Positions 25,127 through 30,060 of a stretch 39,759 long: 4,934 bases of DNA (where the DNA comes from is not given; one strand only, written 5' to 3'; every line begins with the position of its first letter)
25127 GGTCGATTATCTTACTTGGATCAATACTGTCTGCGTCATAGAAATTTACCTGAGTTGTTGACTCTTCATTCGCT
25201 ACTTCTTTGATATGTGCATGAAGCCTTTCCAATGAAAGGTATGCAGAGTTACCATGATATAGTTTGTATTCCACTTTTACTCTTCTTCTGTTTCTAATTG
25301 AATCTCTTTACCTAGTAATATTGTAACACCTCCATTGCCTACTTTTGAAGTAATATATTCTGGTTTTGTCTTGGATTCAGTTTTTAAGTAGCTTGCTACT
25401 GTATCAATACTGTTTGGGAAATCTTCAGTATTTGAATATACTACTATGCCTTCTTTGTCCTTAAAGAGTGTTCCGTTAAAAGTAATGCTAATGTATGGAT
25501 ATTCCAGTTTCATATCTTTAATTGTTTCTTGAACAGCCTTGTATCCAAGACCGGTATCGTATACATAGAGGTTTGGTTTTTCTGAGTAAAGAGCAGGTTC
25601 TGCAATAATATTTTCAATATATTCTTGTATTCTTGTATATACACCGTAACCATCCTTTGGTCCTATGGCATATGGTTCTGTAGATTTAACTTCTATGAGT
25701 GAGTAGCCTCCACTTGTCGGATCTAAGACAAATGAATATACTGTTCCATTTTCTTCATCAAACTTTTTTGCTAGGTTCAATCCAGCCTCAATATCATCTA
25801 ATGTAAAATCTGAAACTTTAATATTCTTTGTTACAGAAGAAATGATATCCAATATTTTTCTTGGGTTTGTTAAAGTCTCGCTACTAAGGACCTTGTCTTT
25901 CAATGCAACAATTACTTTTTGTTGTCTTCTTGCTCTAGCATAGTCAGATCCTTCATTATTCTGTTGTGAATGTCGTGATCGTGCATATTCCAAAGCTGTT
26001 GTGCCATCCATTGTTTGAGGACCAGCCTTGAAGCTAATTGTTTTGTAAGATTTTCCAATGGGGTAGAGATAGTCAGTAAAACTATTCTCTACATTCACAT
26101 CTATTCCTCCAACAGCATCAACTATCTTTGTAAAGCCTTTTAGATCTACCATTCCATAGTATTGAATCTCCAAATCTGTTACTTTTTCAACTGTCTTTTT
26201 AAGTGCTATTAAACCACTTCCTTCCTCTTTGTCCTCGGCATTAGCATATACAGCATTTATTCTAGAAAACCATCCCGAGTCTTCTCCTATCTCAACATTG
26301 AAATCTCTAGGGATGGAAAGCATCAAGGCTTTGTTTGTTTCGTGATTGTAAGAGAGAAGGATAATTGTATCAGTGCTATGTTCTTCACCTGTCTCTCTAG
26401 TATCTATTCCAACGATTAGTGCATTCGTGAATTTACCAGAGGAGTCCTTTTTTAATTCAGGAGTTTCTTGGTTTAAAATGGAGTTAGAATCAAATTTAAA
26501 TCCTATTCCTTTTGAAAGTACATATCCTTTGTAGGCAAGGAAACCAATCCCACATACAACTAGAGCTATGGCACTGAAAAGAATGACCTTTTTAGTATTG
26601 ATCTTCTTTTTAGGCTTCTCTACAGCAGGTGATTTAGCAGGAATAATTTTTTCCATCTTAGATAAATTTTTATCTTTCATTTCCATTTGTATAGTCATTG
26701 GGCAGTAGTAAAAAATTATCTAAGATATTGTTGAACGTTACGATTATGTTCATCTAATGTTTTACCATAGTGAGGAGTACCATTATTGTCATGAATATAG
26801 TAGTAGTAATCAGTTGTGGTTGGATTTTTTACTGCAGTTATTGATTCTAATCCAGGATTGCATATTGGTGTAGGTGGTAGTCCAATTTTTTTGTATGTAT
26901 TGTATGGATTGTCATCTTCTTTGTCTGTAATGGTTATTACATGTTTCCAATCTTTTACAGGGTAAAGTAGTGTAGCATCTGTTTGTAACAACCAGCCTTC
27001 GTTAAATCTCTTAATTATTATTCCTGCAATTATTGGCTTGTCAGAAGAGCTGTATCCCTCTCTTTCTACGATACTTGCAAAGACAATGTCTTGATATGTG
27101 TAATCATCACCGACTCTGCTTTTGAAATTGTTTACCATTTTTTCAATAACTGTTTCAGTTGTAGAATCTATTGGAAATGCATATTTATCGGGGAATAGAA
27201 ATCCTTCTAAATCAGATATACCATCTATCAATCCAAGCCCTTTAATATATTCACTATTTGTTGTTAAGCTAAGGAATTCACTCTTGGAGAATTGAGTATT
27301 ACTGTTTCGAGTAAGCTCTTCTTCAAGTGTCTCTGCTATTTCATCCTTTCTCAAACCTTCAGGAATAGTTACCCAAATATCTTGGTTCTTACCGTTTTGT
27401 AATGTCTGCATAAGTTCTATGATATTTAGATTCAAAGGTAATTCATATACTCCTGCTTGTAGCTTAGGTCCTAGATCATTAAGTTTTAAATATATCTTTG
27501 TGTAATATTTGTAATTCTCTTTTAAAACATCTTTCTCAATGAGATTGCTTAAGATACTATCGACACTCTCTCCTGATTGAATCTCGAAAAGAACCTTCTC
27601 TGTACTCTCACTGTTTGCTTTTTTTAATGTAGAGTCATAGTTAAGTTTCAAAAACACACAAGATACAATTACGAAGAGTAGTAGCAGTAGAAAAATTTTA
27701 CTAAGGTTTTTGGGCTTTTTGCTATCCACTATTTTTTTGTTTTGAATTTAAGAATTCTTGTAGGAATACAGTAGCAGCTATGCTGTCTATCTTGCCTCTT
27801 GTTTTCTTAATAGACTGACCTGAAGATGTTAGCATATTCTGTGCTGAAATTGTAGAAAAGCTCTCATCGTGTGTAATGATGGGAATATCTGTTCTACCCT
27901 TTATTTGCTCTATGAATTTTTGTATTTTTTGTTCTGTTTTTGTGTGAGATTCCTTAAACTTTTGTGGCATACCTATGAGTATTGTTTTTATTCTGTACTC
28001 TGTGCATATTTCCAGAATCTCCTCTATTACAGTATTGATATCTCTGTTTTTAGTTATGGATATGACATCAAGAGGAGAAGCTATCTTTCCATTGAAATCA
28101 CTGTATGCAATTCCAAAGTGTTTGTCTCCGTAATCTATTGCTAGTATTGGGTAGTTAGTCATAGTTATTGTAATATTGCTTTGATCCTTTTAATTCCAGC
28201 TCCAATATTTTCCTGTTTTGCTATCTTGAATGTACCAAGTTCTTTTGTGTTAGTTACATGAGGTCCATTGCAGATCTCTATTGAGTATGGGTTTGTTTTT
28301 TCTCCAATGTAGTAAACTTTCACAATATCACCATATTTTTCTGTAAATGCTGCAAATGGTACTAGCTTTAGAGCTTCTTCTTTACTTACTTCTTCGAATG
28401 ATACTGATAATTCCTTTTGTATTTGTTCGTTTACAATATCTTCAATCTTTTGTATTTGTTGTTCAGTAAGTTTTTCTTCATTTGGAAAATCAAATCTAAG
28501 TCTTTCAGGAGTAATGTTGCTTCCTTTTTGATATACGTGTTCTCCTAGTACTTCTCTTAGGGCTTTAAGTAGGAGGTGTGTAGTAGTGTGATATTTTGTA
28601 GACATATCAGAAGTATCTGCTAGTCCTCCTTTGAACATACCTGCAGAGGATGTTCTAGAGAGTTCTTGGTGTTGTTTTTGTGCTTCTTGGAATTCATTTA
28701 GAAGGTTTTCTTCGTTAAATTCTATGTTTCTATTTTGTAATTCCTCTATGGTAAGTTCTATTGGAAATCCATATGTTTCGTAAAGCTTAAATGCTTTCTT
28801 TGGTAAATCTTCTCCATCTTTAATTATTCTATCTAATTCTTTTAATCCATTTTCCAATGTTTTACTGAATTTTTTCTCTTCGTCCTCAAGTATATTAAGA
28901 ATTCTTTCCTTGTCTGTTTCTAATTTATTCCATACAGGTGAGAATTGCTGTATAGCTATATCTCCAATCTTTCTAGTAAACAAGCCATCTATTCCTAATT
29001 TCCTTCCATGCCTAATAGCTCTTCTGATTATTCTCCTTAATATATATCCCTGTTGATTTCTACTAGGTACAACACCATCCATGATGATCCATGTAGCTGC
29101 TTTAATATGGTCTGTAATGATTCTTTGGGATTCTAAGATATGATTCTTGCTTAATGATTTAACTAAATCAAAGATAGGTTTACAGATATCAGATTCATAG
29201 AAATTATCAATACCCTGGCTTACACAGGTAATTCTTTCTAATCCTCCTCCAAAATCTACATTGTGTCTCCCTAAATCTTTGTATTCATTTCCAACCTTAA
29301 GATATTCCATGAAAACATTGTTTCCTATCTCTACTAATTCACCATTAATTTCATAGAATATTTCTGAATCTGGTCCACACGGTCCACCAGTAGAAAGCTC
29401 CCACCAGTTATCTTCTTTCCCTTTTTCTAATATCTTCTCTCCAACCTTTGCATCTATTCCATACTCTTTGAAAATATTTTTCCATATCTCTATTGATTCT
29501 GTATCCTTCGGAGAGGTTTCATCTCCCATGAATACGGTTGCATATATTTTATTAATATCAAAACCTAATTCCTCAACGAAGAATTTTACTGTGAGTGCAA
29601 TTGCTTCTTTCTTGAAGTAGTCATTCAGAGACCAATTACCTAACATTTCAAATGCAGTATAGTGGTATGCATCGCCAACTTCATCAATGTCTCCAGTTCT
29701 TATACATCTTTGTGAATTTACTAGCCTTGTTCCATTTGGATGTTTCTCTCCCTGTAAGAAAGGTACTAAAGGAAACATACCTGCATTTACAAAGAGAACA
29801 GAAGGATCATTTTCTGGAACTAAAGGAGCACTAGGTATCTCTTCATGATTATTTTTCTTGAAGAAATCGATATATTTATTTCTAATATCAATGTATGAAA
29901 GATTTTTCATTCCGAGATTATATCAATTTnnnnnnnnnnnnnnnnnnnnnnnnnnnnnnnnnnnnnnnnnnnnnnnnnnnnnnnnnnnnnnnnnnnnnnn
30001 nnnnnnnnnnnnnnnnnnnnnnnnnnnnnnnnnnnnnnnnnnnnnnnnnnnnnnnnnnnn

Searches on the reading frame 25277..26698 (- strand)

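Call 6: search_protein_families(library=pfam, proteins=[window:25277-26698:-], max_evalue=0.001)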
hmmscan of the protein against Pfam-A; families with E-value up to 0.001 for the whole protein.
window:25277-26698:- (473 aa): 1 family
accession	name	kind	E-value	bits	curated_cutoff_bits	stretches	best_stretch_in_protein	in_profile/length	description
PF03816.19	LytR_cpsA_psr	-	1.7e-38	132.6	24.6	1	109-270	2-148/150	LytR_cpsA_psr family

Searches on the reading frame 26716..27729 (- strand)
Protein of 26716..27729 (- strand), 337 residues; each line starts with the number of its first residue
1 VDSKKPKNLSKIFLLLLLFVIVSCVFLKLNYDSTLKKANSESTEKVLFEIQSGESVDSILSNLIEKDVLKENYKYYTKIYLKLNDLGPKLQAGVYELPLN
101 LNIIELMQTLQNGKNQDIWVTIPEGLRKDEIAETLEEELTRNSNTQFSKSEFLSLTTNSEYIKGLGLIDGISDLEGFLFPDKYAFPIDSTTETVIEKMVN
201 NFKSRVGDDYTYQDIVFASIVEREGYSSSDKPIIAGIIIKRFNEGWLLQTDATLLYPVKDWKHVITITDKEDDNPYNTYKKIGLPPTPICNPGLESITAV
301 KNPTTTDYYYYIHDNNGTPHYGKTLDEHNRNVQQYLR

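Call 6: search_protein_families(library=pfam, proteins=[window:26716-27729:-], max_evalue=0.001)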
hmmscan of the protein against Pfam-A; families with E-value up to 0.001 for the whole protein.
window:26716-27729:- (337 aa): 1 family
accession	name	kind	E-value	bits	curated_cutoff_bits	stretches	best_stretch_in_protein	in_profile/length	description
PF02618.21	YceG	-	1.5e-71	241.5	32.4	1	48-334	1-275/275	YceG-like family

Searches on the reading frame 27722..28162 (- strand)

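Call 6: search_protein_families(library=pfam, proteins=[window:27722-28162:-], max_evalue=0.001)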
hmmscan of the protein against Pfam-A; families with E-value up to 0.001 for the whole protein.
window:27722-28162:- (146 aa): 1 family
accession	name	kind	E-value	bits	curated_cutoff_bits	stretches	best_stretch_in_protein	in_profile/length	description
PF03652.20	RuvX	-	1.1e-36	126.6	29.2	1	6-139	3-133/134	Holliday junction resolvase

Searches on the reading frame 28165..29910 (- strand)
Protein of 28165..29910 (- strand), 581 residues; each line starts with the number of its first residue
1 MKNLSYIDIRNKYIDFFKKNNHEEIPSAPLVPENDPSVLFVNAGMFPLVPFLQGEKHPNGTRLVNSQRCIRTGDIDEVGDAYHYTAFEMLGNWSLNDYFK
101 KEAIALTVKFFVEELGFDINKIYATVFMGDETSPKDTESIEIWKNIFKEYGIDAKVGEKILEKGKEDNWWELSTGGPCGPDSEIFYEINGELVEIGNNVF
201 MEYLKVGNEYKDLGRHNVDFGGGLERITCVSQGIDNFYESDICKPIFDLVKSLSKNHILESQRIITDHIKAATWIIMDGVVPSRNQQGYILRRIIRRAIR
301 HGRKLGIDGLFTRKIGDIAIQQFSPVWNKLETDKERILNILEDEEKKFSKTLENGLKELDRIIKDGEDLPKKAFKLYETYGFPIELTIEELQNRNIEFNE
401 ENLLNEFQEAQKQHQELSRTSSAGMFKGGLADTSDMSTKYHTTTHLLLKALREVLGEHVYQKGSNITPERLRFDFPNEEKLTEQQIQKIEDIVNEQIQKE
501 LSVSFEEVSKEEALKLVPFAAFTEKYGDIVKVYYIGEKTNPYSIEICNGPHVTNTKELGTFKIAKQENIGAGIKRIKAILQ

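Call 6: search_protein_families(library=pfam, proteins=[window:28165-29910:-], max_evalue=0.001)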
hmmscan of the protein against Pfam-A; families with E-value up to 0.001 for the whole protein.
window:28165-29910:- (581 aa): 2 families
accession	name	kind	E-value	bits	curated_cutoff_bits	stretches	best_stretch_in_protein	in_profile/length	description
PF01411.24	tRNA-synt_2c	-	5e-116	388.9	30.3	1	8-430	1-442/552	tRNA synthetases class II (A)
PF07973.19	tRNA_SAD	-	4.4e-14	52.6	24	1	530-576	1-43/44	Threonyl and Alanyl tRNA synthetase second additional domain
